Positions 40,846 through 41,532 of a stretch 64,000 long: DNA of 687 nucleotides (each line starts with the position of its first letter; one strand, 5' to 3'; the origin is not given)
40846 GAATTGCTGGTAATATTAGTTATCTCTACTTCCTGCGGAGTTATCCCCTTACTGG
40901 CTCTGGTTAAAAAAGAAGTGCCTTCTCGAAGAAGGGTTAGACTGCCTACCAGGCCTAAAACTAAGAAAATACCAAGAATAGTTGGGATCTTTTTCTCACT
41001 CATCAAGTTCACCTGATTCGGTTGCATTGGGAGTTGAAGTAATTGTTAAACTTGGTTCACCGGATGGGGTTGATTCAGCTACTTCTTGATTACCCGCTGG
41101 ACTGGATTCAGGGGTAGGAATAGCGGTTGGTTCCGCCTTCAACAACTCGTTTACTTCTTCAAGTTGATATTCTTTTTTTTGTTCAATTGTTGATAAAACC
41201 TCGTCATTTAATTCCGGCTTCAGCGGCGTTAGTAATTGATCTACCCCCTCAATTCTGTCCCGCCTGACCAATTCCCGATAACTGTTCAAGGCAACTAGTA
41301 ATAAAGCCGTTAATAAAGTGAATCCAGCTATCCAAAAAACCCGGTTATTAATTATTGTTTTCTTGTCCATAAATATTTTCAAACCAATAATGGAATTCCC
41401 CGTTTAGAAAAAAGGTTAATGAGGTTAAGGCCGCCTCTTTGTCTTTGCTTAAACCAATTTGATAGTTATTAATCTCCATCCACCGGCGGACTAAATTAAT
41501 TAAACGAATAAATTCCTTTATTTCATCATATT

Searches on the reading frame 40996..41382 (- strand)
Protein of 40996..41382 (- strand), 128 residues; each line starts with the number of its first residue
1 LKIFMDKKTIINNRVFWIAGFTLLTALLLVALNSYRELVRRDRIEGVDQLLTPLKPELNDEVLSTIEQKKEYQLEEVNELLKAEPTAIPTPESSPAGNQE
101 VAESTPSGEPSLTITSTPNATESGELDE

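Call 4: search_protein_families(library=pfam, proteins=[window:40996-41382:-], max_evalue=0.01)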
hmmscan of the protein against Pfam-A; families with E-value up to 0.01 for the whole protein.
window:40996-41382:- (128 aa): 0 families

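Call 32: search_protein_families(library=pfam, proteins=[window:40996-41382:-], max_evalue=10)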
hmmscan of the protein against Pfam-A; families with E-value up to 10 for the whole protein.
window:40996-41382:- (128 aa): 1 family
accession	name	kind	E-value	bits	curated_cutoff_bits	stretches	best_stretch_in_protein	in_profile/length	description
PF00879.23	Defensin_propep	-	0.64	10.8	23.6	1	22-40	5-23/51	Defensin propeptide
